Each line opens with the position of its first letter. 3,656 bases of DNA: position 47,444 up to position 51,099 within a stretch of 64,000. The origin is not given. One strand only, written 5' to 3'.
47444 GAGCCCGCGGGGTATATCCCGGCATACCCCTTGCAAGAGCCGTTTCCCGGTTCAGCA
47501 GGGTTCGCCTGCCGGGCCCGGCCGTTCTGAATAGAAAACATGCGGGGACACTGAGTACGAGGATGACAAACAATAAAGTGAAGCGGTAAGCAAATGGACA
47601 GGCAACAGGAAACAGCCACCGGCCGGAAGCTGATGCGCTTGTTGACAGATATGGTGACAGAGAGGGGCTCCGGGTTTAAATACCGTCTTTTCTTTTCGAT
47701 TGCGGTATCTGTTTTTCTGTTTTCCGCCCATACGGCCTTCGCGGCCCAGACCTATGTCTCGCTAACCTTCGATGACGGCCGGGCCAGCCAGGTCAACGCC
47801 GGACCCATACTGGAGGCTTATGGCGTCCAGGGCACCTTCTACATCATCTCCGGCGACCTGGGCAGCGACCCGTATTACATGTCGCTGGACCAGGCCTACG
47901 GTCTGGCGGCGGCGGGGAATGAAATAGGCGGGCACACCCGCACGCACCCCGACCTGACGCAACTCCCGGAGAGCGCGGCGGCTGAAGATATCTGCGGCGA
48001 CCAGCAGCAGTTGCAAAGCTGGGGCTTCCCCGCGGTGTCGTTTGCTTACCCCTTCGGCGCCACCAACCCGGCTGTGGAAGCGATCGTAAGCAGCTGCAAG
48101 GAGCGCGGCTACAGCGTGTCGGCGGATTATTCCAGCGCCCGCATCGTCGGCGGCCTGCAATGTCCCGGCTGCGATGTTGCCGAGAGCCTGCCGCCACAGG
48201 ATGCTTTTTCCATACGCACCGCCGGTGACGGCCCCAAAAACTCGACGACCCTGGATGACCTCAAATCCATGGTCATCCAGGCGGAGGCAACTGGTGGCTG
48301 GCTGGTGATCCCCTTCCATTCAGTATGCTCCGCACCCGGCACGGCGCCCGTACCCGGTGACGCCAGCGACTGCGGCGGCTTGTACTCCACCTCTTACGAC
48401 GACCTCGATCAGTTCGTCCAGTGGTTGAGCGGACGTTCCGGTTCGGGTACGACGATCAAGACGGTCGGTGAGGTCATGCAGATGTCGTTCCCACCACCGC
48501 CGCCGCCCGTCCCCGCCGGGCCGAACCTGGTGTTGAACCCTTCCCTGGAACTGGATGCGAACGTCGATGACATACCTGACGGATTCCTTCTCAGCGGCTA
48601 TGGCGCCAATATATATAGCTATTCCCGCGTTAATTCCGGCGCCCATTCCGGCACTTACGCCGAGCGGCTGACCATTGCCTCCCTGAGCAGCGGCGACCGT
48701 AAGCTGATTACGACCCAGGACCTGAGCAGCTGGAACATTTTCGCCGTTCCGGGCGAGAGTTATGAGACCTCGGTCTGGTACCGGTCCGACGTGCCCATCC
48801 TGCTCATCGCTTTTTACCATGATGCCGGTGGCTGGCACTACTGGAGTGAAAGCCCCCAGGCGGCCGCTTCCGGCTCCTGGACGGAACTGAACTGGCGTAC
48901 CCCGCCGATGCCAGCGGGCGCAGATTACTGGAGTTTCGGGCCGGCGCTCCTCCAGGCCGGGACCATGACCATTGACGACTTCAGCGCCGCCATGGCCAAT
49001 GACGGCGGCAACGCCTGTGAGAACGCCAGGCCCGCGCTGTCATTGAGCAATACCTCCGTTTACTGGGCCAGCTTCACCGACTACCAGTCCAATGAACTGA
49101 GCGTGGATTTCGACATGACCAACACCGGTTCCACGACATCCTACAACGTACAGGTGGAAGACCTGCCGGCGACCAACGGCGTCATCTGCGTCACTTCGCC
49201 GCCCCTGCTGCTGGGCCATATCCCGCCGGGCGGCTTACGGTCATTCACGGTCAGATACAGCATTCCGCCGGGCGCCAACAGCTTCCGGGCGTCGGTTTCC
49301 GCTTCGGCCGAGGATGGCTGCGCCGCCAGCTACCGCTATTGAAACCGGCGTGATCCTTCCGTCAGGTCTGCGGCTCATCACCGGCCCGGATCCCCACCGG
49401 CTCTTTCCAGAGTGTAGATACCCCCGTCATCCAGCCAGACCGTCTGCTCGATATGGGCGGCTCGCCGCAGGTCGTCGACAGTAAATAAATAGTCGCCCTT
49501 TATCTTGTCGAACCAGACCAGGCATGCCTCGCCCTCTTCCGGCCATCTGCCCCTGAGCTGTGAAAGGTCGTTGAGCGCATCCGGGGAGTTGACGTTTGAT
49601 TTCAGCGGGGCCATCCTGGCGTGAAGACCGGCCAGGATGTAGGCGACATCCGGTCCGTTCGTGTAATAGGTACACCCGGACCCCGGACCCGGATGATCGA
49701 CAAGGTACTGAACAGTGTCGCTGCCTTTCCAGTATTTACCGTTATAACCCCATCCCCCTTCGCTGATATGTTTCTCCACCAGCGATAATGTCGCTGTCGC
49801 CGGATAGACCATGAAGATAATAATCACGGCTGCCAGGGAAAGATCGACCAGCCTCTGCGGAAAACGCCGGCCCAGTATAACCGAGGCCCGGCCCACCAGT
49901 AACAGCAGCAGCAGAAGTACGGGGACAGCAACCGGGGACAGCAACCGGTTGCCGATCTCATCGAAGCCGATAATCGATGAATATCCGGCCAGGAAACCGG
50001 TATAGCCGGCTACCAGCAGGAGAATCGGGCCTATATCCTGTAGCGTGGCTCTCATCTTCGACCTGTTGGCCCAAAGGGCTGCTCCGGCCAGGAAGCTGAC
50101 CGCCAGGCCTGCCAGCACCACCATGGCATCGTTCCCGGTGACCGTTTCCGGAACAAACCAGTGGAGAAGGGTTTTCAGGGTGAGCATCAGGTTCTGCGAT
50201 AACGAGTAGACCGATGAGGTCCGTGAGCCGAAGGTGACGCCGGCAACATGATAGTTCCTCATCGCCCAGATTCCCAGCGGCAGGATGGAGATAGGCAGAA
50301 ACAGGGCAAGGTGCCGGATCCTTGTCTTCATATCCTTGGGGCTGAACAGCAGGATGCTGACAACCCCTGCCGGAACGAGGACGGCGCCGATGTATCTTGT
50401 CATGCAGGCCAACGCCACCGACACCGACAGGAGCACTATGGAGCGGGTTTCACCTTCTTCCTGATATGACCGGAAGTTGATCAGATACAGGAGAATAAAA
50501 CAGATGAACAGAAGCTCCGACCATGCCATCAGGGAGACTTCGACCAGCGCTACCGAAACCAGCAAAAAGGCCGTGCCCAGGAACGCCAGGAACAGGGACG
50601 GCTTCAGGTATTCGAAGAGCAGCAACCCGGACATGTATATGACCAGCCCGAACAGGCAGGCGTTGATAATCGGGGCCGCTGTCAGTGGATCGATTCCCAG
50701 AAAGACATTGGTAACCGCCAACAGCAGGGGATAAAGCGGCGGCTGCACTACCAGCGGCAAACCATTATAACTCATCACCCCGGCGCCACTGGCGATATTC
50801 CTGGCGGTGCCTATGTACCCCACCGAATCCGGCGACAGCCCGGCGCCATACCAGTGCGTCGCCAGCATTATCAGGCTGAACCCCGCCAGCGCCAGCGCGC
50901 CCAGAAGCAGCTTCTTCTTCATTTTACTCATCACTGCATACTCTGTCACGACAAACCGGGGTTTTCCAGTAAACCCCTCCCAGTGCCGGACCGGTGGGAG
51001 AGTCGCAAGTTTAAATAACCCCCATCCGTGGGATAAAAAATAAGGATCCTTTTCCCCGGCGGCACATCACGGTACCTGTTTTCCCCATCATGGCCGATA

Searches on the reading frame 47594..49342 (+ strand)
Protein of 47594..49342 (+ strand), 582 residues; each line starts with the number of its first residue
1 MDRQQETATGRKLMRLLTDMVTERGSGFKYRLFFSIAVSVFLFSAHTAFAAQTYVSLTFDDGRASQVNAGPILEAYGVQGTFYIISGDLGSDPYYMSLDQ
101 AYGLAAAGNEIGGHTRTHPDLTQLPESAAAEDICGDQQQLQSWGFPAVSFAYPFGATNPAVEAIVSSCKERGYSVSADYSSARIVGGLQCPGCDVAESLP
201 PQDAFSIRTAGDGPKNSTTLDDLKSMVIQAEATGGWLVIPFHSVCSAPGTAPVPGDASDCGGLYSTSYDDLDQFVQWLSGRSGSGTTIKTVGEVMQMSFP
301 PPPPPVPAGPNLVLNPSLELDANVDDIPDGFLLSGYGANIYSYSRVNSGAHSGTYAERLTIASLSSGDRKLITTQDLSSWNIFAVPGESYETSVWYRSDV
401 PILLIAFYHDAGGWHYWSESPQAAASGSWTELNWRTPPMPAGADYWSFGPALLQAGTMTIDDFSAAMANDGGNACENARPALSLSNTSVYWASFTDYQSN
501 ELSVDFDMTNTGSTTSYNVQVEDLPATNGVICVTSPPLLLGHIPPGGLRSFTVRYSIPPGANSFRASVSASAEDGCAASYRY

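Call 35: search_protein_families(library=pfam, proteins=[window:47594-49342:+], max_evalue=0.0001)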
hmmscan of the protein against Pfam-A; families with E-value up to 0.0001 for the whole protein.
window:47594-49342:+ (582 aa): 1 family
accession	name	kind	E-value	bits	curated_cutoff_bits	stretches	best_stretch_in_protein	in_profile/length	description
PF01522.26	Polysacc_deac_1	-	3.7e-17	62.9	23.1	1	53-168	7-119/124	Polysaccharide deacetylase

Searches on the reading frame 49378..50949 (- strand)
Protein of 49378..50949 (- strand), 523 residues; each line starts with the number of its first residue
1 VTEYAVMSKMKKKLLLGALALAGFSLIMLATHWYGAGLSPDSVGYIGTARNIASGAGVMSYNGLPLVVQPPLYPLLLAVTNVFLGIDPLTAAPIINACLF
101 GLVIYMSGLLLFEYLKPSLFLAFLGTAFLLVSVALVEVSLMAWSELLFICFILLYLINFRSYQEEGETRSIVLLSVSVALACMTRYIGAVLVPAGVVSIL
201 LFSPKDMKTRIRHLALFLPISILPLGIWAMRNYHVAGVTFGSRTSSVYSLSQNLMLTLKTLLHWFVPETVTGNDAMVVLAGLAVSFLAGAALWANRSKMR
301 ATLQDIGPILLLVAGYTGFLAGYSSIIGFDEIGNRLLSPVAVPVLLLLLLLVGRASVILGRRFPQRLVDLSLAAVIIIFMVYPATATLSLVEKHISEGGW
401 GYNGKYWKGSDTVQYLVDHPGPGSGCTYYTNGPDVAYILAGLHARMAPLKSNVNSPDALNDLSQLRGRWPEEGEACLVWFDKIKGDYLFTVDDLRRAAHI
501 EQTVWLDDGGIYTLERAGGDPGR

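Call 35: search_protein_families(library=pfam, proteins=[window:49378-50949:-], max_evalue=0.0001)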
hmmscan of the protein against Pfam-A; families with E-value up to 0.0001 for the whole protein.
window:49378-50949:- (523 aa): 1 family
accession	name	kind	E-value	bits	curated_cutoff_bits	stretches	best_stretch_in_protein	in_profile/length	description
PF13231.12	PMT_2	-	1.8e-05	25.4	26.1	1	95-228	26-160/160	Dolichyl-phosphate-mannose-protein mannosyltransferase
